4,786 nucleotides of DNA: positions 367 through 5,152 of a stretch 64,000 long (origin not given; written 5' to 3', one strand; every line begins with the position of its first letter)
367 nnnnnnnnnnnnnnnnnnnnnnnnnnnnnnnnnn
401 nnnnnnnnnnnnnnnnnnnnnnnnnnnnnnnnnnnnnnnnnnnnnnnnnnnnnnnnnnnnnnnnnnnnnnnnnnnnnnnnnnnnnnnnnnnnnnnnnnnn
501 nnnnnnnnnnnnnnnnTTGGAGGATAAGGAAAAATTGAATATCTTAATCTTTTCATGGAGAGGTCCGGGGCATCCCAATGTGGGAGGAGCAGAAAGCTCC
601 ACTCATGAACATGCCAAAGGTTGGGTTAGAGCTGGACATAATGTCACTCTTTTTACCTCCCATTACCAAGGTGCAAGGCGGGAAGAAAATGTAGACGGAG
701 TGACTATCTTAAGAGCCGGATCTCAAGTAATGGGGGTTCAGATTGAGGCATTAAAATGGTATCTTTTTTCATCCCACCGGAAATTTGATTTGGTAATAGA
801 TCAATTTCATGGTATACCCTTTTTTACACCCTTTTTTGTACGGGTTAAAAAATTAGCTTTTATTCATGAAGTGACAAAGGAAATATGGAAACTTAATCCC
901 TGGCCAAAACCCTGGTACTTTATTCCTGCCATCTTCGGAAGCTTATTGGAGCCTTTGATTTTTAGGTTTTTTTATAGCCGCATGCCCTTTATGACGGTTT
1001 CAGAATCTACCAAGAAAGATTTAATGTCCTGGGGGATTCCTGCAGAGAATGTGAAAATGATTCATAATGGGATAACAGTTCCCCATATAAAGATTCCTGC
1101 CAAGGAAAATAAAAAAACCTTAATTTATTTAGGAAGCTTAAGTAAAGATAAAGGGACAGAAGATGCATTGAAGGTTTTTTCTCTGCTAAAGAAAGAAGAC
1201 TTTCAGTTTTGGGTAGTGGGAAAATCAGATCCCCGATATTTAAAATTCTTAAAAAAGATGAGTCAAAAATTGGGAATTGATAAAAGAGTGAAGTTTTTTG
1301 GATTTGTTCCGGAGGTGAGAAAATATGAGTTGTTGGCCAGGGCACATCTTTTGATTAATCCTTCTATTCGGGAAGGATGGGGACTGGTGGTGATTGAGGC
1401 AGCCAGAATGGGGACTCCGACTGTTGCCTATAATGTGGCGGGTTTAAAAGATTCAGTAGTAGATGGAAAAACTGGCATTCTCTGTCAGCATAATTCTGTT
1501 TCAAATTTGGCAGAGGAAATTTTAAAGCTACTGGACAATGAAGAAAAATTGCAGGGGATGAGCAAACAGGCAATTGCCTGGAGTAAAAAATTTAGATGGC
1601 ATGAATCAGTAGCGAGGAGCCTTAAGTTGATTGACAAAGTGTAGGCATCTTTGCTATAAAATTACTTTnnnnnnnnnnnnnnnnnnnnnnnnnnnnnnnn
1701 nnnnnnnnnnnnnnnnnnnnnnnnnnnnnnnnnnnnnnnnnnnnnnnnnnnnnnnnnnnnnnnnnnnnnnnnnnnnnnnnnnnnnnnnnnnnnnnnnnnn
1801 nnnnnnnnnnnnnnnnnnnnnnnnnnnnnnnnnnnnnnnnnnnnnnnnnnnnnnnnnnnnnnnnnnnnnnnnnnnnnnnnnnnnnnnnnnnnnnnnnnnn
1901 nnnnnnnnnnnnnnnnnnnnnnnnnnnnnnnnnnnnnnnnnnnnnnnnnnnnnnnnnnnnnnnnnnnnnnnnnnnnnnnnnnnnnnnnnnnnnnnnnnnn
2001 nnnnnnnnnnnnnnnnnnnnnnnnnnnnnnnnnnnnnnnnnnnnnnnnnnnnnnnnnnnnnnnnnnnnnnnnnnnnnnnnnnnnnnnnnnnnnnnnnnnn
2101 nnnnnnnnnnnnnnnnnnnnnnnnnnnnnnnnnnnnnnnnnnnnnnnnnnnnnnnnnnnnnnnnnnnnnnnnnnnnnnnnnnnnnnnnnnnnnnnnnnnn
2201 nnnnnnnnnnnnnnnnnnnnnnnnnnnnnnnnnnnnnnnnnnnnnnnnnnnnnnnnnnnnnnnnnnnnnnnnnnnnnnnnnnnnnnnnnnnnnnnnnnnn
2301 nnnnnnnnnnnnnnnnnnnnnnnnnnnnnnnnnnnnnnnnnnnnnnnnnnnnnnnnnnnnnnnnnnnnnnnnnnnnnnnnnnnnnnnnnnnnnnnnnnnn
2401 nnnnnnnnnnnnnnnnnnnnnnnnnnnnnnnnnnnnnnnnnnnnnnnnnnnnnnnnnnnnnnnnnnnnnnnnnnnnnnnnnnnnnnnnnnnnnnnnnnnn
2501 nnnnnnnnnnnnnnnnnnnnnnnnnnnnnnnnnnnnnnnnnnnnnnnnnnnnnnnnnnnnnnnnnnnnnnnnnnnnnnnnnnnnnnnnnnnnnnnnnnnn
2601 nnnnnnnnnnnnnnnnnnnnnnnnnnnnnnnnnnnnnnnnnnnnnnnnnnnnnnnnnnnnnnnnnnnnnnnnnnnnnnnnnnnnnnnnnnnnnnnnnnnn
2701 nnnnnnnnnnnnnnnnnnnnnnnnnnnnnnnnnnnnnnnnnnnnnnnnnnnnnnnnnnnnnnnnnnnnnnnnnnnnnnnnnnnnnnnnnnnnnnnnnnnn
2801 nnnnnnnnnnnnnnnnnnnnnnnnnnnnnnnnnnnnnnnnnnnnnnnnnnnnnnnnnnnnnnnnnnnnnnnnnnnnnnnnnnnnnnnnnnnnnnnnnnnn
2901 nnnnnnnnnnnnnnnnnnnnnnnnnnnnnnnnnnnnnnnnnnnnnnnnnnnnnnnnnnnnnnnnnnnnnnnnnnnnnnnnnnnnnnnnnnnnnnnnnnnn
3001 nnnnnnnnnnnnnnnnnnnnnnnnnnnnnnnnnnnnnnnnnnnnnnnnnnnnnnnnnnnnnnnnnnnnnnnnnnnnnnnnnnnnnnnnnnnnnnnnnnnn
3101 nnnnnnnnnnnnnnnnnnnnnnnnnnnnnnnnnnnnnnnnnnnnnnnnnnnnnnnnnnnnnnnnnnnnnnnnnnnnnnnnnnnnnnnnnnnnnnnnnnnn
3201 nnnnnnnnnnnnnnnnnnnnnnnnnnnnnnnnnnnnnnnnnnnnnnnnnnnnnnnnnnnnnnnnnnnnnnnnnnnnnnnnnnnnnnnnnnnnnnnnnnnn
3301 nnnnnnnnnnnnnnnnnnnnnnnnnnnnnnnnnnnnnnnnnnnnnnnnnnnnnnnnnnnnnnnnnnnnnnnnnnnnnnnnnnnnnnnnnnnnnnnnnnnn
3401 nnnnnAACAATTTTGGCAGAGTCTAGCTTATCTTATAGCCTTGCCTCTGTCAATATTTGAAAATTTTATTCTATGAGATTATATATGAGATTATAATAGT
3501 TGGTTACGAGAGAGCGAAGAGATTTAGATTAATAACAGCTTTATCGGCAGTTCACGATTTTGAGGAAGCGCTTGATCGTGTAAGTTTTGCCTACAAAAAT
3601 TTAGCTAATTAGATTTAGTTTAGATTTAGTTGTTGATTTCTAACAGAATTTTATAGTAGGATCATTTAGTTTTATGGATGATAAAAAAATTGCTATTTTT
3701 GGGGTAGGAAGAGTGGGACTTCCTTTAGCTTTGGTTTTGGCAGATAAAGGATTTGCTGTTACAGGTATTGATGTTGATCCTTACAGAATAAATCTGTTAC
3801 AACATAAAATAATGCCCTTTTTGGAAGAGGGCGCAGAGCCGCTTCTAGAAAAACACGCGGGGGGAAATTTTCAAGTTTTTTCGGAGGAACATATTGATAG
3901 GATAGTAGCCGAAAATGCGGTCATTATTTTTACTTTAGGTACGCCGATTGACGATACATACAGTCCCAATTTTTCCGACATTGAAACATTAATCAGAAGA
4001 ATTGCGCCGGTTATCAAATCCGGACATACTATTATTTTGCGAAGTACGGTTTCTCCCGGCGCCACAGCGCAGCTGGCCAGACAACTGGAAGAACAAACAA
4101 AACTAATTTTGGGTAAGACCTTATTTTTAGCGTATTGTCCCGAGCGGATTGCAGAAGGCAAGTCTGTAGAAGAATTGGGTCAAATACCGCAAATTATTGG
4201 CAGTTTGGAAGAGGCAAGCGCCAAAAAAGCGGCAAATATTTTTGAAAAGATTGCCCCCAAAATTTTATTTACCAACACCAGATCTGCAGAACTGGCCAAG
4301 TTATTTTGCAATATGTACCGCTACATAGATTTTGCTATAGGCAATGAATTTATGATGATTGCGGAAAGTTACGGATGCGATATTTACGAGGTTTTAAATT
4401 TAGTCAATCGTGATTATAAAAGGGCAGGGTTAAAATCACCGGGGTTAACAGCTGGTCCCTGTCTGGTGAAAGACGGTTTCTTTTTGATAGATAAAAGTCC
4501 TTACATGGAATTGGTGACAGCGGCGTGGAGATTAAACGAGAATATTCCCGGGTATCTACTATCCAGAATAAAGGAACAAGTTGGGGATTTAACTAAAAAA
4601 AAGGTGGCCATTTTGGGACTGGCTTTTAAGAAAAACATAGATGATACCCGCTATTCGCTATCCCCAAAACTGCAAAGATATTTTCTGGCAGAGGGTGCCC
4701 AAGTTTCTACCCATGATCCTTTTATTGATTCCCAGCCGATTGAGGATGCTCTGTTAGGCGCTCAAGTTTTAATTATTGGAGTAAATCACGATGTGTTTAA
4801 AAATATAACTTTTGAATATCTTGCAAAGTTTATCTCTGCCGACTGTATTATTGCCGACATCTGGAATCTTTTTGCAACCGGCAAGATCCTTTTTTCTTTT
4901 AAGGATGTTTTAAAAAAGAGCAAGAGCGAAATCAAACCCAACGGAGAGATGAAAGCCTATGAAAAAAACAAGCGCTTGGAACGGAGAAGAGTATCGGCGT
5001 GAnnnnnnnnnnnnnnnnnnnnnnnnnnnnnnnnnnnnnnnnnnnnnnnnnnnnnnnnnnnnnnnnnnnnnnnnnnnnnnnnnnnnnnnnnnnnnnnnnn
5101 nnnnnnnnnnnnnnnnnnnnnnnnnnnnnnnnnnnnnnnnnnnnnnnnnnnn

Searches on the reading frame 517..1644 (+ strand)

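Call 82: search_protein_families(library=ncbifam, proteins=[window:517-1644:+], max_evalue=1e-8)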
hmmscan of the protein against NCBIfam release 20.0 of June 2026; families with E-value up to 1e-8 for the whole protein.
window:517-1644:+ (375 aa): 27 families (the best 25 are shown)
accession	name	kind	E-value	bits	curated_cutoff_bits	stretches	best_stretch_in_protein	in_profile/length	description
NF046085.1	XrtY_assoc_Gly1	equivalog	3.5e-25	88.7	400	1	144-370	150-379/387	XrtY-associated glycosyltransferase XYAG1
TIGR03449.1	mycothiol_MshA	equivalog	9e-25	87.4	462.5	1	201-370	222-398/406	D-inositol-3-phosphate glycosyltransferase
TIGR03999.1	thiol_BshA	equivalog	3.1e-24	85.6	273.7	1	192-370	192-368/375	N-acetyl-alpha-D-glucosaminyl L-malate synthase BshA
NF041010.1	glycosy_Agl16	equivalog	4.4e-23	81.7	575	1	159-369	138-345/352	glycosylation protein Agl16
NF041876.1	EPS_EpsE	equivalog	1.1e-21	77.5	400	1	193-352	208-372/389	exopolysaccharide biosynthesis GT4 family glycosyltransferase EpsE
NF007396.0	PRK09922.1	equivalog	2.5e-20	72.7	385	1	159-347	140-332/361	lipopolysaccharide 1,6-galactosyltransferase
NF047880.1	glyco_SdgA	exception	4.7e-19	68.3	800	1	167-364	284-479/488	serine-aspartate repeat adhesin O-glycosyltransferase SdgA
TIGR02149.1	glgA_Coryne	subfamily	2.1e-15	56.8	302.4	1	159-374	149-389/391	glycogen synthase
TIGR02095.1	glgA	subfamily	3.1e-15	55.8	328.45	1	191-367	286-469/477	glycogen/starch synthase, ADP-glucose type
TIGR04047.1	MSMEG_0565_glyc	hypoth_equivalog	6.3e-15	55.1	259.85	1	203-370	197-369/373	MSMEG_0565 family glycosyltransferase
NF038295.1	EPS_HpsP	equivalog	1.2e-14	54.1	550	1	192-367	200-378/388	hormogonium polysaccharide biosynthesis glycosyltransferase HpsP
TIGR04063.1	stp3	hypoth_equivalog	1.4e-14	53.8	442.05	1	159-368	162-388/397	TIGR04063 family PEP-CTERM/XrtA system glycosyltransferase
NF047684.1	TeichurnBiosyTuaC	equivalog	6e-14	51.8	550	1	197-350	217-363/391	teichuronic acid biosynthesis protein TuaC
TIGR04157.1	glyco_rSAM_CFB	subfamily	2.5e-13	49.8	400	1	161-352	176-385/406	TIGR04157 family glycosyltransferase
NF053787.1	GlcN_PG_synth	equivalog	2.9e-13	49.4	480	1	196-369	194-353/361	N-acetylglucosaminyl phosphatidylglycerol synthase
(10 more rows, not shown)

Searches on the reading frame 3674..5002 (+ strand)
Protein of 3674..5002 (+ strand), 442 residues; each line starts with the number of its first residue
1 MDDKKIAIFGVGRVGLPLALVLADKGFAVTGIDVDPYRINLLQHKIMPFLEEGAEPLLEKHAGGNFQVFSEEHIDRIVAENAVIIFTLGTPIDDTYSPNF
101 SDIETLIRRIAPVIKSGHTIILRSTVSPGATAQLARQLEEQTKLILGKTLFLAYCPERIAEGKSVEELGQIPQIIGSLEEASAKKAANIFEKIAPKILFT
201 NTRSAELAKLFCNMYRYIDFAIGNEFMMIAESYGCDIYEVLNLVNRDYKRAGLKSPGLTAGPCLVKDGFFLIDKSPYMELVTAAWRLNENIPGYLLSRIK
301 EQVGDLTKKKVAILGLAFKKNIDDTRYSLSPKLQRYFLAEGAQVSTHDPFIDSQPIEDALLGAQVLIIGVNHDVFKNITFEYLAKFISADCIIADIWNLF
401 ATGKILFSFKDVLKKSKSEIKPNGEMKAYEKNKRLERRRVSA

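Call 82: search_protein_families(library=ncbifam, proteins=[window:3674-5002:+], max_evalue=1e-8)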
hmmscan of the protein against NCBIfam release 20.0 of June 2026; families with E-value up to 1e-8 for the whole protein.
window:3674-5002:+ (442 aa): 7 families
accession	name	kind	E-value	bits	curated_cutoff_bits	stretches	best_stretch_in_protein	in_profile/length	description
TIGR03026.1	NDP-sugDHase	subfamily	2.8e-89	299.8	189.8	1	4-395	1-410/413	nucleotide sugar dehydrogenase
NF040825.1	UDPMaNacDH_Arch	equivalog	1.2e-62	212.2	750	1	5-402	2-403/418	UDP-N-acetyl-D-mannosamine dehydrogenase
NF008286.0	PRK11064.1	equivalog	8.6e-49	166.2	459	1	2-386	2-410/420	UDP-N-acetyl-D-mannosamine dehydrogenase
NF041297.1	UDPGDh_AglM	equivalog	5.4e-40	137.6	670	1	5-351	2-359/429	UDP-glucose 6-dehydrogenase AglM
NF047673.2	TeichurnBiosyTuaD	equivalog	1.2e-35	123.6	700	1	4-365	2-365/439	UDP-glucose 6-dehydrogenase TuaD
NF011729.0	PRK15182.1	equivalog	1.6e-28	99.6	592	1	2-356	5-362/425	Vi polysaccharide biosynthesis UDP-N-acetylglucosamine C-6 dehydrogenase TviB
NF011631.0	PRK15057.1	equivalog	3.5e-15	56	757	1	5-352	2-340/388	UDP-glucose 6-dehydrogenase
